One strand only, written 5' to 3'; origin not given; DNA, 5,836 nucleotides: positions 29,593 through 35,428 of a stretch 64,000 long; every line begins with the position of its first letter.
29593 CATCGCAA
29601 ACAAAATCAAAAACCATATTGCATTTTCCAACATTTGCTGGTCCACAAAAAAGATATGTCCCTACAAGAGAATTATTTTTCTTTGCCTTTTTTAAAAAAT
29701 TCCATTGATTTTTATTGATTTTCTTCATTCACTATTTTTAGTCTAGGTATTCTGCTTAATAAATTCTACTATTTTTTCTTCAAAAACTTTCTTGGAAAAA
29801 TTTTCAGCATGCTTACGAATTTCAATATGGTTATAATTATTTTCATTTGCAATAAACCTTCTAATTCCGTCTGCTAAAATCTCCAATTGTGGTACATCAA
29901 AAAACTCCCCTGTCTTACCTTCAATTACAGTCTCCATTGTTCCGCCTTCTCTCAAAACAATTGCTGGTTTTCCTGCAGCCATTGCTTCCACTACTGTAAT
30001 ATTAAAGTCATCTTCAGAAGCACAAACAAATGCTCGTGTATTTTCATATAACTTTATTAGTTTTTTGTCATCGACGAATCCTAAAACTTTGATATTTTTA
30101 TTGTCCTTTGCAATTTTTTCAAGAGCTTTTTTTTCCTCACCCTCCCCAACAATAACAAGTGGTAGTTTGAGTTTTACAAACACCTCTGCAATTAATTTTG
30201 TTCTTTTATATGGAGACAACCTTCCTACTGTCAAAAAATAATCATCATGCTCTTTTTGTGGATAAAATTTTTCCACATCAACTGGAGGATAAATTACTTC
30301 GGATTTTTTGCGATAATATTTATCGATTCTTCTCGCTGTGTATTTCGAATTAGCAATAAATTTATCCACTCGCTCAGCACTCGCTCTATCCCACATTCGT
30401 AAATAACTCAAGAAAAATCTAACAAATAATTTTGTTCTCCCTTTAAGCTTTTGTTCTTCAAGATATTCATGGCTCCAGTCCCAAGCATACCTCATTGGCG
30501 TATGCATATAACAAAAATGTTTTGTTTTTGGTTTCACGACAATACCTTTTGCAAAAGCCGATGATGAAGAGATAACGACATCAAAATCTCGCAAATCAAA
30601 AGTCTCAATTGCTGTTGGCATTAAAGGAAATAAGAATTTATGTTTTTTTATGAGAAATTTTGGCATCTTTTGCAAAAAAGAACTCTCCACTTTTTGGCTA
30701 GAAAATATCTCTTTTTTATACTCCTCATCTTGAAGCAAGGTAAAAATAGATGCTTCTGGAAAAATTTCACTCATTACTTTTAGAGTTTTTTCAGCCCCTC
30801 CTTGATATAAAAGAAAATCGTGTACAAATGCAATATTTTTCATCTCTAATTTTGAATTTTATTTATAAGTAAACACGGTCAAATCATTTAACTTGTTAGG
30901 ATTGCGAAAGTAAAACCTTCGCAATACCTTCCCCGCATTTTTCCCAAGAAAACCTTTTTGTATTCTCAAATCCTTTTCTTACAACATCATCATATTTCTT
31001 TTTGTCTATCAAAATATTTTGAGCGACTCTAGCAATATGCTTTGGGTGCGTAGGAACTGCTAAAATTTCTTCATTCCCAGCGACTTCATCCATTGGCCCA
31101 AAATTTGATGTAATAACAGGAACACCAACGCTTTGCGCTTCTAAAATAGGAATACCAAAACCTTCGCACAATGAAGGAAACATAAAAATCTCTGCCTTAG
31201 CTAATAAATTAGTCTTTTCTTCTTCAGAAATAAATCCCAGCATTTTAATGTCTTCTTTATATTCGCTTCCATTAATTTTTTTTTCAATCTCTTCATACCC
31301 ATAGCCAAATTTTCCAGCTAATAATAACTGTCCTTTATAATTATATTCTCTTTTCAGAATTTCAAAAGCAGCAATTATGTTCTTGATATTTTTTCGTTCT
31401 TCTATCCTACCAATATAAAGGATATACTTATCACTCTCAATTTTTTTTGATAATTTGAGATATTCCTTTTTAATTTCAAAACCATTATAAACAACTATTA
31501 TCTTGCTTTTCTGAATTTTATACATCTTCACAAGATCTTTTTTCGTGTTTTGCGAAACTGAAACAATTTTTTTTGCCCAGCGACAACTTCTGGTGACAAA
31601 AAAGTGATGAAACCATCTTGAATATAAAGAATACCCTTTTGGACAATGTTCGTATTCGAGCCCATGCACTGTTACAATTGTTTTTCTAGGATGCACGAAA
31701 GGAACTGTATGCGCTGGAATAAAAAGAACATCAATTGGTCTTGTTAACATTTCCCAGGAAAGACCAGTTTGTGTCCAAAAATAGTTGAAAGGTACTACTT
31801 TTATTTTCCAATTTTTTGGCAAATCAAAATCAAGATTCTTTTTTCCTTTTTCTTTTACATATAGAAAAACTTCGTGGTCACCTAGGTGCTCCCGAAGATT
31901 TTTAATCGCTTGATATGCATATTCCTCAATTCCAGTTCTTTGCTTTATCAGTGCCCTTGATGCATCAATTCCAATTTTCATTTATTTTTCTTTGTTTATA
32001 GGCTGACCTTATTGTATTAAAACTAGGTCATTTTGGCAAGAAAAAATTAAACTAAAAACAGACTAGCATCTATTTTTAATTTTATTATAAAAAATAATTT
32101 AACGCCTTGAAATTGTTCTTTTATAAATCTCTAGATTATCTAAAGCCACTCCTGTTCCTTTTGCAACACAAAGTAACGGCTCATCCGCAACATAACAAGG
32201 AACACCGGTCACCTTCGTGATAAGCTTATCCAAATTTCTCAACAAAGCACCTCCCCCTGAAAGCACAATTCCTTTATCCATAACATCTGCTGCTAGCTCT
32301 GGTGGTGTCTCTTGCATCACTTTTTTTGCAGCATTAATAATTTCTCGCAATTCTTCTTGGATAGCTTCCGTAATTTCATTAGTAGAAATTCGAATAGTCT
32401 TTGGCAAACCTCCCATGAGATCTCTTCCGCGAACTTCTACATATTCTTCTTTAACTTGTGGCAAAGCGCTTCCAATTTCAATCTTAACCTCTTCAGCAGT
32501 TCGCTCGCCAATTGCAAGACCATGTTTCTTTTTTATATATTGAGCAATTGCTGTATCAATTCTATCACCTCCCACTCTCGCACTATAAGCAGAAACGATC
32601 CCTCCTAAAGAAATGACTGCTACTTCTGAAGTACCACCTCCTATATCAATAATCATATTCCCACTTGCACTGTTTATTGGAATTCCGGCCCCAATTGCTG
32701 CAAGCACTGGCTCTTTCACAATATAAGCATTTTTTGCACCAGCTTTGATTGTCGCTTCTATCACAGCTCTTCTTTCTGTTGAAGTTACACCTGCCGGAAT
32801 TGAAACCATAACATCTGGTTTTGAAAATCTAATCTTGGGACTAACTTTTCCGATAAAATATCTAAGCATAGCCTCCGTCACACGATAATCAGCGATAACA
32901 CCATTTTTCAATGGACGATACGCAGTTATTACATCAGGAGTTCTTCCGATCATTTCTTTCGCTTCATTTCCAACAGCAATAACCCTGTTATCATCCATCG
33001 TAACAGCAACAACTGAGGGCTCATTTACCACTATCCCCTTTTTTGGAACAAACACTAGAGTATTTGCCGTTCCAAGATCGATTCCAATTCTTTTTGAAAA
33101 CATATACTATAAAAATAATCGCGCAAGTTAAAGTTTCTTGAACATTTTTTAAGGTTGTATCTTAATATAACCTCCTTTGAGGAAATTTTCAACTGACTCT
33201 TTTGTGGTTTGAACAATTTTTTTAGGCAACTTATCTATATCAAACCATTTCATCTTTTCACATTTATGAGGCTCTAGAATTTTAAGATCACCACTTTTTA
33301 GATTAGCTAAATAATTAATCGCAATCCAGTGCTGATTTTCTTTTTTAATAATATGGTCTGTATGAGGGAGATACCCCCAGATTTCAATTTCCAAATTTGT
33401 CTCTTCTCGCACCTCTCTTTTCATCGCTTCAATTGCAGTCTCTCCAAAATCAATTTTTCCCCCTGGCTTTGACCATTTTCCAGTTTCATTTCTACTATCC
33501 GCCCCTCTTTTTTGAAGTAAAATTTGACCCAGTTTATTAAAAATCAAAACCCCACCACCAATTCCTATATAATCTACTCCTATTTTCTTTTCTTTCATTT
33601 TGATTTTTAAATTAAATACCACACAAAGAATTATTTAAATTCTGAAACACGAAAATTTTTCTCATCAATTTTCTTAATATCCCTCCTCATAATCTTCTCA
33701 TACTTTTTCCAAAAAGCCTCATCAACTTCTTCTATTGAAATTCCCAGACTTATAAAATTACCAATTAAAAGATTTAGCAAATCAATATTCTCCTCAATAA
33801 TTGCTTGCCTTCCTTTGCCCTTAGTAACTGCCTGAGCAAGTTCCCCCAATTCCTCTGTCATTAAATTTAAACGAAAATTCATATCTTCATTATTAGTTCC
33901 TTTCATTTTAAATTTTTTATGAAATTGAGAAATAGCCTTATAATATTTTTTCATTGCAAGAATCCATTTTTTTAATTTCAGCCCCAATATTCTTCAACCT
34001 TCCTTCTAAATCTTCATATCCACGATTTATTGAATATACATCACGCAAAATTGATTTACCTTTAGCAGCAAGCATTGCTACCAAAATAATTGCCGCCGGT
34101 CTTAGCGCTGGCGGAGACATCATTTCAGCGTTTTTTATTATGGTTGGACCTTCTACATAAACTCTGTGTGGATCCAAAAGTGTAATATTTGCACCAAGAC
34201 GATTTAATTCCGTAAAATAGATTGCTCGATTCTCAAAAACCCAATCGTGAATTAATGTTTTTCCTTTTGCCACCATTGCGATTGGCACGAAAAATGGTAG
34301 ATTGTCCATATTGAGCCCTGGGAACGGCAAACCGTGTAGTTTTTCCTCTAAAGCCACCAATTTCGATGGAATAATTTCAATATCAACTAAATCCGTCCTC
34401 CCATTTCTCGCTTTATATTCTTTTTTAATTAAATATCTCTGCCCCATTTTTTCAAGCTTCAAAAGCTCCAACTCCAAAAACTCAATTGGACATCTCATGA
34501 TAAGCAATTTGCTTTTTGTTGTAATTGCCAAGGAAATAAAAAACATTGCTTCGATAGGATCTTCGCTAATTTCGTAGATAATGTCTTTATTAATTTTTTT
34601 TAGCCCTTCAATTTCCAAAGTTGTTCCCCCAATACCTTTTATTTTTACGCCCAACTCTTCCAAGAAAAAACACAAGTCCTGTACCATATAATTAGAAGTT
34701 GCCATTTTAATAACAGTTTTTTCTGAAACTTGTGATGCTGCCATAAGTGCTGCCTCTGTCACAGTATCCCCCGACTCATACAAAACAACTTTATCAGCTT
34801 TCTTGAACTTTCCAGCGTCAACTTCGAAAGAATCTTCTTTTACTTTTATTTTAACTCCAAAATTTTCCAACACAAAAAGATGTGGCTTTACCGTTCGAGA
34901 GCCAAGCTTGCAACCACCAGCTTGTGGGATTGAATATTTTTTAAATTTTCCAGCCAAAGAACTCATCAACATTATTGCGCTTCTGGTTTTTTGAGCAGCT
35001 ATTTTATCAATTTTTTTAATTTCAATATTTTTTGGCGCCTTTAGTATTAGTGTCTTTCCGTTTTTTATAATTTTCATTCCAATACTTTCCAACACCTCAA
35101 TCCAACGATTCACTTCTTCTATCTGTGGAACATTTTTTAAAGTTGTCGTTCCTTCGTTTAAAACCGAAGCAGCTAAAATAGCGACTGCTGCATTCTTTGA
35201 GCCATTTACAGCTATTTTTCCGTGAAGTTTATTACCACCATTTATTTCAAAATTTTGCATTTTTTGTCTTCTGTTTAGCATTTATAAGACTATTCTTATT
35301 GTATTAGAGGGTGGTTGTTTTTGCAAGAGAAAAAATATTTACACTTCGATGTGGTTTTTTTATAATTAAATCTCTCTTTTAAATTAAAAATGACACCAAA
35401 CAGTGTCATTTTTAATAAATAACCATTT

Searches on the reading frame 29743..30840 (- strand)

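Call 48: search_protein_families(library=pfam, proteins=[window:29743-30840:-], max_evalue=0.00001)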
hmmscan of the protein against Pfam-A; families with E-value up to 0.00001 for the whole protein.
window:29743-30840:- (365 aa): 4 families
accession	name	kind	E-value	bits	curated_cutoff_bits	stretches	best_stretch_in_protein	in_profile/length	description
PF00534.26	Glycos_transf_1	-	6.3e-30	104.4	26.4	1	194-339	10-165/172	Glycosyl transferases group 1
PF13692.12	Glyco_trans_1_4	-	6.9e-22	78.7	27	1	201-332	3-142/142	Glycosyl transferases group 1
PF13439.12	Glyco_transf_4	-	4.3e-13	50.1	28.5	1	52-191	39-170/170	Glycosyltransferase Family 4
PF13524.12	Glyco_trans_1_2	-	3.6e-06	27.4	25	1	225-339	14-121/144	Glycosyl transferase-like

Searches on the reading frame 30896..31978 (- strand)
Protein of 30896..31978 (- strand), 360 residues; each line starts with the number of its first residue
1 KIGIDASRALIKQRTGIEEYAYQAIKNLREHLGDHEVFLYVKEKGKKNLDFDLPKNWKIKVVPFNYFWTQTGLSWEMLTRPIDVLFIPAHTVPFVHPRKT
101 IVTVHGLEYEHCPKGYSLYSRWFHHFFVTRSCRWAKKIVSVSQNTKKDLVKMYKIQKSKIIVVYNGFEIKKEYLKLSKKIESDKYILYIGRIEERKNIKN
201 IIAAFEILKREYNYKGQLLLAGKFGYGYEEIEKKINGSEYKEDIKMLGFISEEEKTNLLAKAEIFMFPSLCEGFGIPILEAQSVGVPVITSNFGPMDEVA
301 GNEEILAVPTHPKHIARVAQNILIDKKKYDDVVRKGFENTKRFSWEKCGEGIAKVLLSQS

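Call 48: search_protein_families(library=pfam, proteins=[window:30896-31978:-], max_evalue=0.00001)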
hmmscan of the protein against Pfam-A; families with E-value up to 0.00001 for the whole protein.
window:30896-31978:- (360 aa): 4 families
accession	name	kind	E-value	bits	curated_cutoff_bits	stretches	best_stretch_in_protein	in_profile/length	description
PF00534.26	Glycos_transf_1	-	2.8e-32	112.1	26.4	1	177-336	9-169/172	Glycosyl transferases group 1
PF13692.12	Glyco_trans_1_4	-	5.7e-24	85.4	27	1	184-323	2-140/142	Glycosyl transferases group 1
PF13439.12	Glyco_transf_4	-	1.2e-13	51.9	28.5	1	16-169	3-168/170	Glycosyltransferase Family 4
PF20706.3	GT4-conflict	-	2.1e-10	40.6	26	1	146-292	158-312/385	Family 4 Glycosyltransferase in conflict systems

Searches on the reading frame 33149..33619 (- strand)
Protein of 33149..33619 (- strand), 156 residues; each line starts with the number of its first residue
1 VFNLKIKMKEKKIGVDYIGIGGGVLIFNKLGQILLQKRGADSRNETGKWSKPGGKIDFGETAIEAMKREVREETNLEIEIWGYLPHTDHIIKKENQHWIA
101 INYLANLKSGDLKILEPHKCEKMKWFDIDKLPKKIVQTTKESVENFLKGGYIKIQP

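Call 48: search_protein_families(library=pfam, proteins=[window:33149-33619:-], max_evalue=0.00001)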
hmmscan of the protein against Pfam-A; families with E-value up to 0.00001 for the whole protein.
window:33149-33619:- (156 aa): 1 family
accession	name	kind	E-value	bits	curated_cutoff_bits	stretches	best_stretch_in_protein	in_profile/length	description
PF00293.34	NUDIX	-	2.6e-22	79.7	21.1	1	23-145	7-133/134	NUDIX domain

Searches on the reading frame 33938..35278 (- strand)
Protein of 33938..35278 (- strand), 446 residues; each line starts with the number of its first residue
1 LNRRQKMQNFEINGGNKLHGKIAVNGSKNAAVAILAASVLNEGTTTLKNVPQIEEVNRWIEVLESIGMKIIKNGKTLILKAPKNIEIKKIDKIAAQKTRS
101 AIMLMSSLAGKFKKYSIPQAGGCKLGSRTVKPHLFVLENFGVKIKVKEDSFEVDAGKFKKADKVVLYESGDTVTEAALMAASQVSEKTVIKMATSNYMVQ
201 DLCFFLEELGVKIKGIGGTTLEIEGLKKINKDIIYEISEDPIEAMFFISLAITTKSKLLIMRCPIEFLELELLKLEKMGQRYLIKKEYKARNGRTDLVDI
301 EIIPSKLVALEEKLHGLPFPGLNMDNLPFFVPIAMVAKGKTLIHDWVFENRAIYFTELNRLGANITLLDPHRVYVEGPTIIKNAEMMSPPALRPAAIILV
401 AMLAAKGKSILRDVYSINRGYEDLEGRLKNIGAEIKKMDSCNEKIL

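Call 48: search_protein_families(library=pfam, proteins=[window:33938-35278:-], max_evalue=0.00001)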
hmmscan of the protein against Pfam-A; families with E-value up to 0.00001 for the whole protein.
window:33938-35278:- (446 aa): 1 family
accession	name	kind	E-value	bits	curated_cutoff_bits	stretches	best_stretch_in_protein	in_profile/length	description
PF00275.25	EPSP_synthase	-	7.7e-50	170.3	22.8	1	13-427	2-416/417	EPSP synthase (3-phosphoshikimate 1-carboxyvinyltransferase)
